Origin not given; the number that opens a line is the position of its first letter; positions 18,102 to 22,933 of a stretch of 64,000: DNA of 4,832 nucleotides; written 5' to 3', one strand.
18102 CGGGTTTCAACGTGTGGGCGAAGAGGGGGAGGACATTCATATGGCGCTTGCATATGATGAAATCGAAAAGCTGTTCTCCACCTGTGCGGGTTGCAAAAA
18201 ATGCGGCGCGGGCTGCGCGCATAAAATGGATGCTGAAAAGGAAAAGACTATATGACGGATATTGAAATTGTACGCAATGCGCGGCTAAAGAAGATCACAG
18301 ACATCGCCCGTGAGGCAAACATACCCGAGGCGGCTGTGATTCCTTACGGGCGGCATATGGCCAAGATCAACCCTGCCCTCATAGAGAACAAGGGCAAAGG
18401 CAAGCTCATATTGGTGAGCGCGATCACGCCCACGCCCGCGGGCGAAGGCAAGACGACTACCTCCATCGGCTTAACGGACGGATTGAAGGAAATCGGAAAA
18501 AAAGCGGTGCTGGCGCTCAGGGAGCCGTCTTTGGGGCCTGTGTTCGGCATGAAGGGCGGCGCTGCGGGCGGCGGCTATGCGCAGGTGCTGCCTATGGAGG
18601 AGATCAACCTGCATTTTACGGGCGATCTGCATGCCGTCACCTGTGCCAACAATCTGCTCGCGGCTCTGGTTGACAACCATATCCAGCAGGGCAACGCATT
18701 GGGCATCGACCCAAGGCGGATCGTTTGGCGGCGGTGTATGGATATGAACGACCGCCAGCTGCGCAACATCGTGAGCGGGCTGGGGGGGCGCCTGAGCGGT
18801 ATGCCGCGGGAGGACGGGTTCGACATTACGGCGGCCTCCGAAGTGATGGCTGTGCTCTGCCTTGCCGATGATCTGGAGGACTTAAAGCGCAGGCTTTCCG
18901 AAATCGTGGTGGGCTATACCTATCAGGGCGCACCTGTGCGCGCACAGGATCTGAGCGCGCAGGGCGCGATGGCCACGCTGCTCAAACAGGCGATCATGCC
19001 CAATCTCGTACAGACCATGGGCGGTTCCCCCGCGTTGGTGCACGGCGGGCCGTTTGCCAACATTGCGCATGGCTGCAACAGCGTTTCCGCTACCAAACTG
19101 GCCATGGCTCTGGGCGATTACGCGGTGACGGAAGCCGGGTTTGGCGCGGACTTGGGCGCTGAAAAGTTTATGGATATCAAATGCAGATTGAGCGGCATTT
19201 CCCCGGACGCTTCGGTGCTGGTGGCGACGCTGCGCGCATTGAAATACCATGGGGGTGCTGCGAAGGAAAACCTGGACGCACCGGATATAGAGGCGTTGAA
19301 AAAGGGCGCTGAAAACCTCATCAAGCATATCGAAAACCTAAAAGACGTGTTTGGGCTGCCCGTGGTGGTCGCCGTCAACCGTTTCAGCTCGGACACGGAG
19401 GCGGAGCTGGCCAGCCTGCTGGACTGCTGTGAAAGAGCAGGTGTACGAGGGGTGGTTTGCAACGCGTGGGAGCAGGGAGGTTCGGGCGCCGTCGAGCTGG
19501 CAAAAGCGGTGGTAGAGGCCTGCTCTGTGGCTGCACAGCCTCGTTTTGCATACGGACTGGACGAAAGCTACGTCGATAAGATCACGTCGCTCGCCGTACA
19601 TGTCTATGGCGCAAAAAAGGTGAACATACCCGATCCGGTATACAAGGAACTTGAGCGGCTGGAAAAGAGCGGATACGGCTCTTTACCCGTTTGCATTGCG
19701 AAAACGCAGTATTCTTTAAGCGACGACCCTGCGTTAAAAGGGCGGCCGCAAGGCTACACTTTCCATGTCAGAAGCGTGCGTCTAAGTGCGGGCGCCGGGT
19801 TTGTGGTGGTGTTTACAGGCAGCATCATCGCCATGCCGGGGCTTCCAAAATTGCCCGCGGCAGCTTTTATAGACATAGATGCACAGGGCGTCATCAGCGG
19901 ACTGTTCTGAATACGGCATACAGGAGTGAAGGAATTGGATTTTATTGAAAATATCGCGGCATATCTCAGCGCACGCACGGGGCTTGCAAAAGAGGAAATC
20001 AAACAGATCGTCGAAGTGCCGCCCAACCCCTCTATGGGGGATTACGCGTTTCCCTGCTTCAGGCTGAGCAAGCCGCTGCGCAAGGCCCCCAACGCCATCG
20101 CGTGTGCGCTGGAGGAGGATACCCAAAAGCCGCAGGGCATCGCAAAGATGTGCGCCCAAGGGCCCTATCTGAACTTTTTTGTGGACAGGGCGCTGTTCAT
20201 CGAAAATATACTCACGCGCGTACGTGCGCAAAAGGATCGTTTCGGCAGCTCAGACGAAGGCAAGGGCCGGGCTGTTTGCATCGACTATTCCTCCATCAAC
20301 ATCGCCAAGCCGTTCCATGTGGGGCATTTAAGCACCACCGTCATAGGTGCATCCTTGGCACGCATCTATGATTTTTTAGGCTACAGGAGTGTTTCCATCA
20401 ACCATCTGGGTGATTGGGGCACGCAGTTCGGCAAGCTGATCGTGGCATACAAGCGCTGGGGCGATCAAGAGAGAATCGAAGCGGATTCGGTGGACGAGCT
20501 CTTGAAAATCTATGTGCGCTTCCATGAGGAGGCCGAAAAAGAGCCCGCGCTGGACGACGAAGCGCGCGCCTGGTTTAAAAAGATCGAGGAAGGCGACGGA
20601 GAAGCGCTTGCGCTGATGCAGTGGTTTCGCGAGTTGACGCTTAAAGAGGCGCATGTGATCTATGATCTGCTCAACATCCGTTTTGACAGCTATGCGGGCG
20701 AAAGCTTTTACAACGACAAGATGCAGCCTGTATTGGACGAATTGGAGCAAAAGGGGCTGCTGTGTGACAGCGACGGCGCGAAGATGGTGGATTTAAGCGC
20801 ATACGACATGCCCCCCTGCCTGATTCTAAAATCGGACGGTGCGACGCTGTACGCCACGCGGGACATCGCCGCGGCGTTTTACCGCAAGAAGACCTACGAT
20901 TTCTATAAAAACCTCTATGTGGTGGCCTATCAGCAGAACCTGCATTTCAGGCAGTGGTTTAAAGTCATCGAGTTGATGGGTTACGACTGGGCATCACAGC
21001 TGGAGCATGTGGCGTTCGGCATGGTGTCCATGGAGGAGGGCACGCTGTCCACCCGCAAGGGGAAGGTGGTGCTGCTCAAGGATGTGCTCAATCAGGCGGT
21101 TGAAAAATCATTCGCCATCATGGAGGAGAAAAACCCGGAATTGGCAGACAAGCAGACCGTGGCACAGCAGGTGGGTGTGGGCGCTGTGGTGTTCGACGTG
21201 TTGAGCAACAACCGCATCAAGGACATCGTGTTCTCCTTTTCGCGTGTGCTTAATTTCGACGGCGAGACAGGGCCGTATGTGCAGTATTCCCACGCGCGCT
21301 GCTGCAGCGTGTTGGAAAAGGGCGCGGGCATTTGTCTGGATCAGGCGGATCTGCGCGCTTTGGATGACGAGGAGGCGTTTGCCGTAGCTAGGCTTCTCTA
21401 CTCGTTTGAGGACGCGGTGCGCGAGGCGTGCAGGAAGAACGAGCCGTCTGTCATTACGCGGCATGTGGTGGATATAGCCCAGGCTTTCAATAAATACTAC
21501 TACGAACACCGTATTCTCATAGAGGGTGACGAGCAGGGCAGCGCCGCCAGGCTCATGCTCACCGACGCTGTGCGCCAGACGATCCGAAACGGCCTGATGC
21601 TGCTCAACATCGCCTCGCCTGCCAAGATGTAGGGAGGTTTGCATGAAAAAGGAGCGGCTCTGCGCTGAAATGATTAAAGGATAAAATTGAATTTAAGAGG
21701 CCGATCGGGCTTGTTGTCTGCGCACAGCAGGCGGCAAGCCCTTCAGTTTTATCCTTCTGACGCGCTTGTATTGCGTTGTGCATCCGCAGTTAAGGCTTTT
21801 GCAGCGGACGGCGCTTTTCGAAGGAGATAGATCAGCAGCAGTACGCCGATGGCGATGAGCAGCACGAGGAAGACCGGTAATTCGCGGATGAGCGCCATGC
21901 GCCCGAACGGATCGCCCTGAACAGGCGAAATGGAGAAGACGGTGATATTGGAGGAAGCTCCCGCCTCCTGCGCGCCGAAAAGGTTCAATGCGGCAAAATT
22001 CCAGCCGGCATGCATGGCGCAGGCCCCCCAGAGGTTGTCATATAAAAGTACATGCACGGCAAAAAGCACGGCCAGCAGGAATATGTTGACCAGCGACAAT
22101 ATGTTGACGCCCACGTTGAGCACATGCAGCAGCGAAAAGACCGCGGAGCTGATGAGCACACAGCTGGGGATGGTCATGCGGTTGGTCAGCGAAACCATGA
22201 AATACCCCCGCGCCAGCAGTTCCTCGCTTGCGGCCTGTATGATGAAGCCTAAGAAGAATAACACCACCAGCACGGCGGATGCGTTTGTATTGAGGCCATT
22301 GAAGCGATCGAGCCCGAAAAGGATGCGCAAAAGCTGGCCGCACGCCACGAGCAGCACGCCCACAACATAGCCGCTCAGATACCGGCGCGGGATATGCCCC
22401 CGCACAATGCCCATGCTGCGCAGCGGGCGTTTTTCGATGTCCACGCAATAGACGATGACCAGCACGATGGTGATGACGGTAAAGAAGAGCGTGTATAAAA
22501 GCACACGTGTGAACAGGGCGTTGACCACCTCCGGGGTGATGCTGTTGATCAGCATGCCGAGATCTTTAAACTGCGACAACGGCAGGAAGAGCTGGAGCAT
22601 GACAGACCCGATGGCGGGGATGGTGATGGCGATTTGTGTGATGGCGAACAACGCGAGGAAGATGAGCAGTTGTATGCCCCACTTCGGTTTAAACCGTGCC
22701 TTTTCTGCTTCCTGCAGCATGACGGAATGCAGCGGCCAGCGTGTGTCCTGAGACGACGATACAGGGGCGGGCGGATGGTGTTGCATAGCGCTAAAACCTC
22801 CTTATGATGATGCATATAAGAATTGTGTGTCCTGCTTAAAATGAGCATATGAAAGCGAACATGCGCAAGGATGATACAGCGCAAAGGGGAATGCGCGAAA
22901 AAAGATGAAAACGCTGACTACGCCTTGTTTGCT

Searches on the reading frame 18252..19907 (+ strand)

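Call 71: search_protein_families(library=pfam, proteins=[window:18252-19907:+], max_evalue=0.00001)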
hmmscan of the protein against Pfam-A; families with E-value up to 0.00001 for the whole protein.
window:18252-19907:+ (552 aa): 1 family
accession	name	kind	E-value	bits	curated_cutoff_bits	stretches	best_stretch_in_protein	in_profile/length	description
PF01268.25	FTHFS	-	4.4e-256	850.9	27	1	1-552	1-556/556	Formate--tetrahydrofolate ligase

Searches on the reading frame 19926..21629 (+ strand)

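Call 71: search_protein_families(library=pfam, proteins=[window:19926-21629:+], max_evalue=0.00001)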
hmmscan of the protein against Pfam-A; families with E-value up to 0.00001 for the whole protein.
window:19926-21629:+ (568 aa): 3 families
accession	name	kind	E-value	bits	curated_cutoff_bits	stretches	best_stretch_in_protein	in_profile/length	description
PF00750.26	tRNA-synt_1d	-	4.7e-90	302.5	23.3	1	102-438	8-349/349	tRNA synthetases class I (R), catalytic domain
PF05746.21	DALR_1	-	3.2e-26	92.2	22.3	1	452-568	1-117/117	DALR anticodon binding domain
PF03485.21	Arg_tRNA_synt_N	-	4.9e-17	62.8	21.5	1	8-86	5-85/85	Arginyl tRNA synthetase N terminal domain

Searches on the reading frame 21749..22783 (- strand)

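Call 71: search_protein_families(library=pfam, proteins=[window:21749-22783:-], max_evalue=0.00001)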
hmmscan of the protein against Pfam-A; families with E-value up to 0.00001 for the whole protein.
window:21749-22783:- (344 aa): 1 family
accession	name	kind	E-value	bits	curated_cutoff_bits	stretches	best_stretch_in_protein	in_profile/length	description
PF02517.21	Rce1-like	-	2.2e-14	53.9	22.4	1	172-263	4-92/93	Type II CAAX prenyl endopeptidase Rce1-like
